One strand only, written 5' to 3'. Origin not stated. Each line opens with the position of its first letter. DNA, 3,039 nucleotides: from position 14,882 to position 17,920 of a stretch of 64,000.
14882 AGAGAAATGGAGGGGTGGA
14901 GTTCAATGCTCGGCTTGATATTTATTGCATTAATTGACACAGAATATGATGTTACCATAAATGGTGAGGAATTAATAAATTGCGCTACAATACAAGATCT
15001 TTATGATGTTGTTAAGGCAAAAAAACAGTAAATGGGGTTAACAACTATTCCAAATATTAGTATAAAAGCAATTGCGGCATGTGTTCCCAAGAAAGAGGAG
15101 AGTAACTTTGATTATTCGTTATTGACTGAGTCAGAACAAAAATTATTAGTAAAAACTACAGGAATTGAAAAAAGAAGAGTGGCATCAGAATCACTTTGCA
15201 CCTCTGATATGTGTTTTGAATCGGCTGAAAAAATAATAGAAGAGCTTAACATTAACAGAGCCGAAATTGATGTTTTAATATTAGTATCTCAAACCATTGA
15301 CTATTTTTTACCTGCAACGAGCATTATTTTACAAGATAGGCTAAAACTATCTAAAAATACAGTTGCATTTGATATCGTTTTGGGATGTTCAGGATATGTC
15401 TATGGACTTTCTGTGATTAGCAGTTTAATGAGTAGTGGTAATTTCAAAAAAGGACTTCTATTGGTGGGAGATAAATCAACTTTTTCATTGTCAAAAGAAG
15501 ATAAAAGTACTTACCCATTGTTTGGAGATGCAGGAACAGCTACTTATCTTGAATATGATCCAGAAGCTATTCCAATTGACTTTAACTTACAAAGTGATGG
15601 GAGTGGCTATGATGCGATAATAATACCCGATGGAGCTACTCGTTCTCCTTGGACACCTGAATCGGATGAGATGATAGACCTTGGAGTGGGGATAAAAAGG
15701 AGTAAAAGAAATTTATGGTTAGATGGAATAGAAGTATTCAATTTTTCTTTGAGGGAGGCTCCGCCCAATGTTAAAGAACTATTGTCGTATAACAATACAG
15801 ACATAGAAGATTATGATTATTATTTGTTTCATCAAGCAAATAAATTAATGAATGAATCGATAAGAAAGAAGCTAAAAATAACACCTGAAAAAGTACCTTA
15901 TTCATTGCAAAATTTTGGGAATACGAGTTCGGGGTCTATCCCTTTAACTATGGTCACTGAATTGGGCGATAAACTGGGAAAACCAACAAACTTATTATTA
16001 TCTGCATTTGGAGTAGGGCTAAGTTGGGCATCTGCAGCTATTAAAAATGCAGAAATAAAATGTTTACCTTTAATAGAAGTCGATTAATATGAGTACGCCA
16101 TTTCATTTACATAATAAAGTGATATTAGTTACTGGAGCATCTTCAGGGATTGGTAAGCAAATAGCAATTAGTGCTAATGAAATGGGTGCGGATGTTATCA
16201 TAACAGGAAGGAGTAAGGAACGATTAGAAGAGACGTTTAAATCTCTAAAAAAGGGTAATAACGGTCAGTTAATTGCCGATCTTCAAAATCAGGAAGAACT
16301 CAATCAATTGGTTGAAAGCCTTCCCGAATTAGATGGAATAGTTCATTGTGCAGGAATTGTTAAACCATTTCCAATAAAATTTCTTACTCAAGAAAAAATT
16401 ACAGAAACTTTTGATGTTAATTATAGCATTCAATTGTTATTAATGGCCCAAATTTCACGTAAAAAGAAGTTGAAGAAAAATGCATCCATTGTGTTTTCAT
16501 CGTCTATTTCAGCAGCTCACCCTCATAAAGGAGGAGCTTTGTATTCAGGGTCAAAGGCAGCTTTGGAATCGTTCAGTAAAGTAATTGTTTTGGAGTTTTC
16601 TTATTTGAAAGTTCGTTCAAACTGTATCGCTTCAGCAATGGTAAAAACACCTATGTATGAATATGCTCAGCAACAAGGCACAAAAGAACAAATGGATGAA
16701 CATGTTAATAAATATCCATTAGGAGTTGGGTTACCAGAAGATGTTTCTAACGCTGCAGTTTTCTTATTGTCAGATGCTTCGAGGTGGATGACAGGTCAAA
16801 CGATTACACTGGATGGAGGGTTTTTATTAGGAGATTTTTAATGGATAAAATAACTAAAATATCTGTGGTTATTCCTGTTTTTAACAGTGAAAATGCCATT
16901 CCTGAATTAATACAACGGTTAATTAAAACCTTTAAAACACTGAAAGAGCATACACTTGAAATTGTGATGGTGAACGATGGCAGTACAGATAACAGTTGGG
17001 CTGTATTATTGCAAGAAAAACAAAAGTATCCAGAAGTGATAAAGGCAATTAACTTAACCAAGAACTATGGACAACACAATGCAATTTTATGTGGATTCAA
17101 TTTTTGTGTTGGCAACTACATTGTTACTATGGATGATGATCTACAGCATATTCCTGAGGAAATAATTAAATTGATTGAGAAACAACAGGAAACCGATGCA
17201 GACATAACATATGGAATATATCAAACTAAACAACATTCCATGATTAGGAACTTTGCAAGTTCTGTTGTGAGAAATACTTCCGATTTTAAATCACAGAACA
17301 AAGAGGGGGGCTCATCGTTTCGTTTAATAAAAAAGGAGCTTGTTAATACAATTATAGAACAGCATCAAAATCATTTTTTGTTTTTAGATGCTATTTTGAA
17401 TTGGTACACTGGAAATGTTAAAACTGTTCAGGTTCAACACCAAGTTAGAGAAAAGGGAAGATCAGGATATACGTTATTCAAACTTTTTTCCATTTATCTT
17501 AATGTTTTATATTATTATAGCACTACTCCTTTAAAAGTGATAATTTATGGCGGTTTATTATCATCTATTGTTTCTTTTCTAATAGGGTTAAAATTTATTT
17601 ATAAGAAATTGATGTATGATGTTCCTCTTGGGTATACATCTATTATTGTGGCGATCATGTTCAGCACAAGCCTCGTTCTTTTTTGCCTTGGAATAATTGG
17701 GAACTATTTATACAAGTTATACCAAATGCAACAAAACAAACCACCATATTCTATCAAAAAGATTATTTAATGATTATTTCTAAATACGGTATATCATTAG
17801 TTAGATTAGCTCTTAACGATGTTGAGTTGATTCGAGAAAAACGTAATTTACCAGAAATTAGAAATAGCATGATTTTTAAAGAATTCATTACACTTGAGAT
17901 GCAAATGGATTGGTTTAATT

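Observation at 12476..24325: Arn/Gtr-like lipid-carrier glycosylation locus with an ACP-built acyl group, hydroxylase, sulfotransferase and TMTC-like GT-C/TPR terminal transferases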

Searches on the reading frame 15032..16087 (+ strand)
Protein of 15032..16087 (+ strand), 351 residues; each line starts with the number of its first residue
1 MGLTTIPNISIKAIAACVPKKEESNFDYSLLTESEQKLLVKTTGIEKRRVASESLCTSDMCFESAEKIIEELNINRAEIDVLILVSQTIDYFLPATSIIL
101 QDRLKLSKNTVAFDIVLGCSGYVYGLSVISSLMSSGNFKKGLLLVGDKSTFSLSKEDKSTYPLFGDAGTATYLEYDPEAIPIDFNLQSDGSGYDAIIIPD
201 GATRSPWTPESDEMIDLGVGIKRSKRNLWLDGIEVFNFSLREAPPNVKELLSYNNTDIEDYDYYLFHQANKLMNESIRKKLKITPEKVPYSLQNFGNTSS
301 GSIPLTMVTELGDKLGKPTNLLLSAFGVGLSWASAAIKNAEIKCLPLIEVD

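Call 3: search_protein_families(library=pfam, proteins=[window:15032-16087:+], max_evalue=0.01)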
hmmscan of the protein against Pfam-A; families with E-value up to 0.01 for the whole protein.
window:15032-16087:+ (351 aa): 2 families
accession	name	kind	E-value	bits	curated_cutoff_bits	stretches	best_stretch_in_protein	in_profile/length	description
PF08541.16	ACP_syn_III_C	-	2e-23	82.8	26.6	1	253-338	3-89/90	3-Oxoacyl-[acyl-carrier-protein (ACP)] synthase III C terminal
PF08545.16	ACP_syn_III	-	9.6e-16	57.9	24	1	113-190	1-80/80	3-Oxoacyl-[acyl-carrier-protein (ACP)] synthase III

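Call 6: search_protein_families(library=ncbifam, proteins=[window:15032-16087:+], max_evalue=0.001)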
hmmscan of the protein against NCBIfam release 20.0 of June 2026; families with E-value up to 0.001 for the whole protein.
window:15032-16087:+ (351 aa): 14 families
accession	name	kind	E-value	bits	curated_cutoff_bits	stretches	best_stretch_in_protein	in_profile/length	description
NF006829.0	PRK09352.1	subfamily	2.6e-67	227.1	249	1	8-338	4-320/322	beta-ketoacyl-ACP synthase 3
NF009519.0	PRK12880.1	equivalog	1.4e-63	215.3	436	1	8-342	7-341/353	beta-ketoacyl-ACP synthase III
TIGR00747.1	fabH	subfamily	6.5e-62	209.5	292.1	1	9-338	3-321/322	beta-ketoacyl-ACP synthase III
NF004623.0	PRK05963.1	equivalog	2.6e-37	128.8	437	1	30-332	27-321/328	beta-ketoacyl-ACP synthase III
NF005541.0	PRK07204.1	equivalog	4.2e-32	111.8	402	1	8-333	4-323/329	beta-ketoacyl-ACP synthase III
NF006720.0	PRK09258.1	equivalog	3.5e-28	98.9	285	2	35-149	39-153/338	3-oxoacyl-ACP synthase III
NF005308.0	PRK06840.1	equivalog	9.4e-26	90.6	315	1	7-340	3-336/339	3-oxoacyl-ACP synthase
NF005703.0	PRK07515.1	equivalog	1.7e-23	83.1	304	1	48-338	87-371/373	beta-ketoacyl-ACP synthase III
NF003274.0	PRK04262.1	equivalog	6.6e-21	74.7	244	2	247-330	215-299/347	hydroxymethylglutaryl-CoA synthase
TIGR00748.1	HMG_CoA_syn_Arc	equivalog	2.1e-10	40.4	353.35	1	248-330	215-298/345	hydroxymethylglutaryl-CoA synthase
TIGR01835.1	HMG-CoA-S_prok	equivalog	3.4e-06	26.1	360.35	1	39-182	31-169/382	hydroxymethylglutaryl-CoA synthase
NF042429.2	DHPHCoAsyn_DpgA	equivalog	2.4e-05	23.4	425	1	57-303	70-313/350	3,5-dihydroxyphenylacetyl-CoA synthase DpgA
NF053539.1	resorcinol_DarB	exception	0.00014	21.1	550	0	246-323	276-359/377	dialkylresorcinol biosynthesis protein DarB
NF005293.2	PRK06816.1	subfamily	0.00094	18.3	450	0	247-311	278-346/378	StlD/DarB family beta-ketosynthase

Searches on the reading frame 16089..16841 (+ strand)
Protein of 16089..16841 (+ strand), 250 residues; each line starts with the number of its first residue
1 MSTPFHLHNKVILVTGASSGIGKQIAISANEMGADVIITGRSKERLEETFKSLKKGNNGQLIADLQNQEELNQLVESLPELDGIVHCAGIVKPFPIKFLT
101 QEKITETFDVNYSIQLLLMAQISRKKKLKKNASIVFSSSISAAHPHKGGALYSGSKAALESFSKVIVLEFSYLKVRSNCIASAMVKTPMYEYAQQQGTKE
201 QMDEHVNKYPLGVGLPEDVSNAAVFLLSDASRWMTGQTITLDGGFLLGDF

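Call 3: search_protein_families(library=pfam, proteins=[window:16089-16841:+], max_evalue=0.01)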
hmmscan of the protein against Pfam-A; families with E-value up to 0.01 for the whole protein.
window:16089-16841:+ (250 aa): 7 families
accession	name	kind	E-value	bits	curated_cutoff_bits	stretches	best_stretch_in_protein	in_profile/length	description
PF13561.12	adh_short_C2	-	3.3e-43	148.4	27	1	16-245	1-235/236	Enoyl-(Acyl carrier protein) reductase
PF00106.31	adh_short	-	2.2e-36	125.6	26.6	1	10-195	1-192/195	short chain dehydrogenase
PF08659.16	KR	-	1.2e-11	45.3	22.6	1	12-164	3-161/180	KR domain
PF01370.27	Epimerase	-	1.3e-07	31.8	20.9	1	12-141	1-117/240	NAD dependent epimerase/dehydratase family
PF02719.21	Polysacc_synt_2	-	0.0052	16.4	20.2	1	12-96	1-92/293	Polysaccharide biosynthesis protein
PF03435.24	Sacchrp_dh_NADP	-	0.0057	17.4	25.1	1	12-121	1-114/129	Saccharopine dehydrogenase NADP binding domain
PF05368.20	NmrA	-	0.0081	16.2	27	0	9-76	2-68/298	NmrA-like family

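Call 6: search_protein_families(library=ncbifam, proteins=[window:16089-16841:+], max_evalue=0.001)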
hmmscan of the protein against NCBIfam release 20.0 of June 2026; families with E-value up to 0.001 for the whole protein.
window:16089-16841:+ (250 aa): 235 families (the best 25 are shown)
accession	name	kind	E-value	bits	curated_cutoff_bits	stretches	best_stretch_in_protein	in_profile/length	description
NF005559.1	PRK07231.1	subfamily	2.5e-50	171.3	215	1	7-246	2-248/249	glucose 1-dehydrogenase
NF005449.0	PRK07041.1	equivalog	1.3e-38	133.3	257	1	6-245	4-237/240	SDR family oxidoreductase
NF006074.0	PRK08220.1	equivalog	6e-38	130.9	312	1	5-248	4-250/251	2,3-dihydro-2,3-dihydroxybenzoate dehydrogenase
NF047420.2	EF_P_mod_YmfI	equivalog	1.5e-37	129.6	238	1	12-245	2-235/236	elongation factor P 5-aminopentanone reductase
TIGR04316.1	dhbA_paeA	equivalog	2.1e-37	129.1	300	1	12-247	1-249/250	2,3-dihydro-2,3-dihydroxybenzoate dehydrogenase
TIGR01830.1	3oxo_ACP_reduc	equivalog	6.2e-36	124.3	297.75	1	13-245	2-238/239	3-oxoacyl-[acyl-carrier-protein] reductase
NF004528.0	PRK05875.1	equivalog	2.5e-35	122.2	334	1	6-247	7-256/280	SDR family oxidoreductase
NF009466.0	PRK12826.1-2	subfamily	2.8e-35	122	222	1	9-244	3-243/248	3-oxoacyl-ACP reductase FabG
NF004199.0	PRK05653.1-4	equivalog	6e-35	121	301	1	7-246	3-246/247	3-oxoacyl-ACP reductase FabG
NF005075.0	PRK06500.1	equivalog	1.7e-34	119.4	336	1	7-245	4-246/249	SDR family oxidoreductase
NF004198.0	PRK05653.1-3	equivalog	1.9e-34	119.2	296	1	7-246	5-247/248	3-oxoacyl-ACP reductase FabG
NF009468.0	PRK12826.1-4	equivalog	2.2e-34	119.3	318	1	6-247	4-249/256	SDR family oxidoreductase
NF052558.1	MBtsdlDhBudC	equivalog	8.1e-34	117.3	270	1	8-245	2-241/250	meso-2,3-butanediol dehydrogenase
NF004791.0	PRK06138.1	equivalog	2.8e-33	115.3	312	1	6-246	2-250/252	SDR family oxidoreductase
NF005893.0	PRK07856.1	equivalog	7.1e-33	113.9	255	1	3-244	3-240/255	SDR family oxidoreductase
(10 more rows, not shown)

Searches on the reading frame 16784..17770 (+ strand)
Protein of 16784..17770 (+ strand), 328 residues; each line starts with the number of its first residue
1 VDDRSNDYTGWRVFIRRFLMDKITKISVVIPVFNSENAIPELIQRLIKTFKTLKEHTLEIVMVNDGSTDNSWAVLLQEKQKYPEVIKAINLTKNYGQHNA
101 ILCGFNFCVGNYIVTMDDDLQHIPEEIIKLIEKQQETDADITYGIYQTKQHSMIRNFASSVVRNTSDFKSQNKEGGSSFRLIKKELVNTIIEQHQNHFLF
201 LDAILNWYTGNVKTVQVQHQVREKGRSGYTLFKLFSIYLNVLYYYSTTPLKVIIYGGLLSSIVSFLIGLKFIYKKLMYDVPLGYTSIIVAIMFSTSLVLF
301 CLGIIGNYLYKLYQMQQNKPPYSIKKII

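Call 3: search_protein_families(library=pfam, proteins=[window:16784-17770:+], max_evalue=0.01)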
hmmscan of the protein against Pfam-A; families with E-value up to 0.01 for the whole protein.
window:16784-17770:+ (328 aa): 2 families
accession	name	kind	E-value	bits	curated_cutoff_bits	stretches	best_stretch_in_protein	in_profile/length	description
PF00535.33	Glycos_transf_2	-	1.3e-28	100.5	23.3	1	27-151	1-120/168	Glycosyl transferase family 2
PF10111.15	Glyco_tranf_2_2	-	7.1e-07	29.4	27.3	1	27-151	1-129/276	Glycosyltransferase like family 2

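Call 6: search_protein_families(library=ncbifam, proteins=[window:16784-17770:+], max_evalue=0.001)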
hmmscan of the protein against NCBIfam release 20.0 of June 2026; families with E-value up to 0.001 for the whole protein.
window:16784-17770:+ (328 aa): 18 families
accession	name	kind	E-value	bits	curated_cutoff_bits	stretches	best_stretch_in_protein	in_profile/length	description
NF007986.1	PRK10714.1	equivalog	8.1e-51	172.9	529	1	21-328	3-312/316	undecaprenyl-phosphate 4-deoxy-4-formamido-L-arabinose transferase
NF047588.1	GlcsyltransPgfSStrep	equivalog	6.5e-39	134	500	1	25-326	2-304/308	glycosyltransferase PgfS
NF007482.0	PRK10073.1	equivalog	1.5e-15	57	423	1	20-142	2-118/334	glycosyltransferase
NF041875.1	EPS_EpsD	equivalog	3.3e-13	49.7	370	1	26-145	1-115/325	exopolysaccharide biosynthesis glycosyltransferase EpsD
TIGR03937.1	PgaC_IcaA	equivalog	8.3e-13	48.1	422.3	1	20-120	41-136/407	poly-beta-1,6-N-acetyl-D-glucosamine synthase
TIGR03111.1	glyc2_xrt_Gpos1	hypoth_equivalog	2.5e-12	46.3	363.95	1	20-142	45-163/439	TIGR03111 family XrtG-associated glycosyltransferase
NF047683.1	TeichurnBiosyTuaG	equivalog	5.6e-10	39.3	400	1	22-148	4-125/252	teichuronic acid biosynthesis protein TuaG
NF058614.1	PPMAGASynPpgS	equivalog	1.5e-09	37.6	370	1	27-150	3-117/226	polyprenyl-phospho-N-acetylgalactosaminyl synthase PpgS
NF038302.1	EPS_HpsE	equivalog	6.6e-08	31.9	300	1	25-134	2-111/307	hormogonium polysaccharide biosynthesis glycosyltransferase HpsE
NF053739.1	GlytfEpsEBac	equivalog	8.2e-08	31.5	450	1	25-129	2-102/265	glycosyltransferase EpsE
TIGR04283.1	glyco_like_mftF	equivalog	1.3e-06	28.2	182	1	26-87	1-52/221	TIGR04283 family arsenosugar biosynthesis glycosyltransferase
TIGR04242.1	nodulat_NodC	equivalog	2.3e-06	26.8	550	1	21-140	45-162/395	chitooligosaccharide synthase NodC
NF050050.1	ProtGlycPglI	equivalog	4.7e-06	26.2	500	1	24-161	2-135/306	GalNAc(5)-diNAcBac-PP-undecaprenol beta-1,3-glucosyltransferase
NF010496.0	PRK13915.1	equivalog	4.8e-06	25.9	262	1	22-131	29-138/307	glucosyl-3-phosphoglycerate synthase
TIGR03965.1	mycofact_glyco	equivalog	1.4e-05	24.2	280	1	18-121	68-166/467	mycofactocin biosynthesis glycosyltransferase MftF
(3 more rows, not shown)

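Call 32: search_solved_structures(query=window:16841-17770:+, max_evalue=0.00001)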
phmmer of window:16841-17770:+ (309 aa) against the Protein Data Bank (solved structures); distinct sequences matched with E-value up to 0.00001: 12.
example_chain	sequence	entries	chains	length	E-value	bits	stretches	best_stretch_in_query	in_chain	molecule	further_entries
9hwj_A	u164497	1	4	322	1.5e-42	149.2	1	4-309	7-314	Undecaprenyl-phosphate 4-deoxy-4-formamido-L-arabinose transferase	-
9bhc_C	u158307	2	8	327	4.1e-41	144.4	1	4-309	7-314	Undecaprenyl-phosphate 4-deoxy-4-formamido-L-arabinose transferase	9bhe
8vxh_A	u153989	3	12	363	5.9e-41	143.9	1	4-309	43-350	Undecaprenyl-phosphate 4-deoxy-4-formamido-L-arabinose transferase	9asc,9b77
5ekp_C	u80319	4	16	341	6.7e-39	137.2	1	6-305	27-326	Uncharacterized glycosyltransferase sll0501 | Glycosyltransferase sll0501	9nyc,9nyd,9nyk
9nye_A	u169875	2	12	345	7e-39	137.1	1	6-305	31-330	Glycosyltransferase sll0501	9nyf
5eke_A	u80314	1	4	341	9e-39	136.8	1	6-305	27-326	Uncharacterized glycosyltransferase sll0501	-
5mlz_A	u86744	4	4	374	2.7e-16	63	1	5-130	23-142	Dolichol monophosphate mannose synthase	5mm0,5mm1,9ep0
5hea_A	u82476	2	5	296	5.8e-08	35.6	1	2-100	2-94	Putative glycosyltransferase (GalT1)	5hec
3bcv_A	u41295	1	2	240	8.8e-07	31.8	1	2-106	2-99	Putative glycosyltransferase protein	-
6p61_A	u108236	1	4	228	6.3e-06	29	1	2-113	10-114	Glycosyltransferase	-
2z87_A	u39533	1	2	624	7.3e-06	28.8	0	3-111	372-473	Chondroitin synthase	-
2z86_A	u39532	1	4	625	7.3e-06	28.7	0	3-111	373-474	Chondroitin synthase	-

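Call 69: find_related_loci(query=A4, collection=metagenome_contigs, flank=10000)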
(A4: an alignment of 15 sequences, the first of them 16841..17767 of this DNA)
Query A4 (309 aa) in metagenome_contigs; peptide patterns used: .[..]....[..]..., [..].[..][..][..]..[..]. (x = any residue, [..] = any of these).
600 stretches matched a pattern (row limit reached: there are more); 491 encode a relative of the query (tblastn E <= 1e-3); the best 80 are kept; 80 distinct loci.
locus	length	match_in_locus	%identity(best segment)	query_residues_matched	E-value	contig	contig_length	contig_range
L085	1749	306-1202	48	8-309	8e-104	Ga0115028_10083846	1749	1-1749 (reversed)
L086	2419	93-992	46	8-309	5e-98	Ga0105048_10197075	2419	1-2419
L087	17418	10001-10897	46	3-309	7e-94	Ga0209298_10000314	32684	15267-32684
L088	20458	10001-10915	42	3-309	4e-74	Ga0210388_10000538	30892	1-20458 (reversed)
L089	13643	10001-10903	37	10-309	1e-61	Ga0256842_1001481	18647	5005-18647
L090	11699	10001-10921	36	1-308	7e-62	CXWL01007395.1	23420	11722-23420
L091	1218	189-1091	36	8-309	1e-64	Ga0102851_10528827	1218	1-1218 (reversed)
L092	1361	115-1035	35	5-307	2e-62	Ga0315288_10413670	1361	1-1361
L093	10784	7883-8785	35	6-309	4e-57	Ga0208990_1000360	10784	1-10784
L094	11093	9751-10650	36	7-307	7e-57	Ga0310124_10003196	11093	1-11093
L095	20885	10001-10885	32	1-300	9e-56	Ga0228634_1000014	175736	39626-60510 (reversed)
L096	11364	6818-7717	36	6-306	9e-56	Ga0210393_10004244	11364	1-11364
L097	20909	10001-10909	35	3-306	9e-55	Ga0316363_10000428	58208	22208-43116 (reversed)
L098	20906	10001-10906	35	6-307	1e-54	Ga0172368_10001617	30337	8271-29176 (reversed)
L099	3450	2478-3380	35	7-305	4e-54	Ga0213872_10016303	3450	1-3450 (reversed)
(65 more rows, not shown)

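Call 73: search_protein_families(library=pfam, proteins=[L087:3624-5747:-, L087:13214-14029:+, L087:14042-14992:-, L087:15040-15867:+, L088:12157-14349:+, L088:14965-16794:+, L088:16796-18283:-, L088:96-1427:+, L088:2605-3750:-, L088:3772-4860:-], max_evalue=0.001)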
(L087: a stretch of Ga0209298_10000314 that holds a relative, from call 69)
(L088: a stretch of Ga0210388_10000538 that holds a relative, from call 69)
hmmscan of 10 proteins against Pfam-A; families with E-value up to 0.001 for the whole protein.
L087:3624-5747:- (707 aa): 7 families
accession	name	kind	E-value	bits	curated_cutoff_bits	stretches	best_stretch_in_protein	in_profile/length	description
PF00009.33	GTP_EFTU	-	1.7e-60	204.3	26.5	1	7-283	3-188/188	Elongation factor Tu GTP binding domain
PF03764.24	EFG_IV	-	8.6e-37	126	24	1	480-606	1-121/121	Elongation factor G, domain IV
PF14492.12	EFG_III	-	1.7e-33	114.9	27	1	405-477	1-73/75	Elongation Factor G, domain III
PF00679.30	EFG_C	-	1.5e-31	108.7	27.9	1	608-694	1-88/89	Elongation factor G C-terminus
PF03144.31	GTP_EFTU_D2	-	5.7e-17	62.4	30.3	1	325-392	1-73/73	Elongation factor Tu domain 2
PF22042.2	EF-G_D2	-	4.9e-15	55.9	27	1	310-393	1-83/84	Elongation factor G domain 2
PF16658.11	RF3_C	-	5.9e-06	26.6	40.1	1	414-493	15-94/132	Class II release factor RF3, C-terminal domain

L087:13214-14029:+ (271 aa): 2 families
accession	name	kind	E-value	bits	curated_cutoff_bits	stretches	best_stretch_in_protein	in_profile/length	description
PF03567.20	Sulfotransfer_2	-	2.4e-09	38.1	22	1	2-122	6-129/252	Sulfotransferase family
PF06990.17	Gal-3-0_sulfotr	-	8.8e-07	28.6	27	1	6-256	68-335/402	Galactose-3-O-sulfotransferase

L087:14042-14992:- (316 aa): 0 families

L087:15040-15867:+ (275 aa): 2 families
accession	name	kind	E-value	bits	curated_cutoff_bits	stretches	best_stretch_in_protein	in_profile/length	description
PF00685.33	Sulfotransfer_1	-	2.8e-34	119.1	22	1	46-266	2-248/255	Sulfotransferase domain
PF13469.12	Sulfotransfer_3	-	6.3e-10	40.1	27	1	104-203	113-212/216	Sulfotransferase family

L088:12157-14349:+ (730 aa): 3 families
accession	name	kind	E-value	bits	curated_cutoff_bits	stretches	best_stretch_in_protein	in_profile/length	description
PF00676.26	E1_dh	-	1.1e-32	113.7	22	1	84-369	25-299/300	Dehydrogenase E1 component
PF02779.29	Transket_pyr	-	6.2e-32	111.1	27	1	406-571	12-172/174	Transketolase, pyrimidine binding domain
PF02780.25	Transketolase_C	-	1.8e-22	80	25.9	1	606-716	7-120/124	Transketolase, C-terminal domain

L088:14965-16794:+ (609 aa): 12 families
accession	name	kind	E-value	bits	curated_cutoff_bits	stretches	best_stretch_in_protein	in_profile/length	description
PF13424.12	TPR_12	-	1e-15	58.1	30.1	1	519-579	6-70/77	Tetratricopeptide repeat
PF14559.12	TPR_19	-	2.5e-15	57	25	0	203-260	5-56/68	Tetratricopeptide repeat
PF13428.12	TPR_14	-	1.4e-12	47.4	23.5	0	517-547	2-32/44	Tetratricopeptide repeat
PF07719.23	TPR_2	-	3e-11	43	27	0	517-541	2-26/34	Tetratricopeptide repeat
PF00515.34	TPR_1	-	6.6e-10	38.8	27.8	0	519-541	4-26/34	Tetratricopeptide repeat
PF13432.12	TPR_16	-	1.9e-07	31.8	32.7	0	520-581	1-58/65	Tetratricopeptide repeat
PF13181.12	TPR_8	-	7e-06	26.2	25.7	0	517-541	2-26/34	Tetratricopeptide repeat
PF25068.1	ARM_TT21_4th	-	4e-05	24.4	30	1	36-88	13-65/153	Tetratricopeptide repeat protein 21 forth ARM domain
PF13176.12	TPR_7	-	6.5e-05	23.2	27.9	0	523-542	6-27/36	Tetratricopeptide repeat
PF12895.13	ANAPC3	-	8.1e-05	23.3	27.2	0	28-80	29-81/82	Anaphase-promoting complex, cyclosome, subunit 3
PF13174.12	TPR_6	-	0.0002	22.2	26.3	0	555-587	2-33/33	Tetratricopeptide repeat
PF25058.1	ARM_TT21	-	0.00049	20.5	27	0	485-539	63-117/155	Tetratricopeptide repeat protein 21 ARM repeat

L088:16796-18283:- (495 aa): 3 families
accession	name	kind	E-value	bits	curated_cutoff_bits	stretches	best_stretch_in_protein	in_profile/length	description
PF13520.12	AA_permease_2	-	1.7e-55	189.1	27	1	30-458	4-401/427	Amino acid permease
PF00324.27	AA_permease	-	3.1e-47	161.8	24.6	1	34-468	4-427/470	Amino acid permease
PF13906.12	AA_permease_C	-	2.2e-09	37.7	27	1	438-488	1-51/51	C-terminus of AA_permease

L088:96-1427:+ (443 aa): 2 families
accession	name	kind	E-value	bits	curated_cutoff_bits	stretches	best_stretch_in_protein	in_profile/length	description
PF01943.22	Polysacc_synt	-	6.9e-10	39.2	28.2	1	26-294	6-263/274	Polysaccharide biosynthesis protein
PF01554.23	MatE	-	1.7e-08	34.7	24.9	1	253-402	10-161/161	MatE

L088:2605-3750:- (381 aa): 1 family
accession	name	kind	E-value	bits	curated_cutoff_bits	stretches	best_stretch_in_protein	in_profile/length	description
PF01757.29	Acyl_transf_3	-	4.9e-22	78.9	31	1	15-355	3-323/326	Acyltransferase domain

L088:3772-4860:- (362 aa): 2 families
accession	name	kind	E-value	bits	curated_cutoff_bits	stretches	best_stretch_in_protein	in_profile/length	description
PF13621.12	Cupin_8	-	9.8e-21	75.2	27.4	1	74-295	7-247/252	Cupin-like domain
PF08007.18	JmjC_2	-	0.00017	21.6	22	0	263-290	88-115/127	JmjC domain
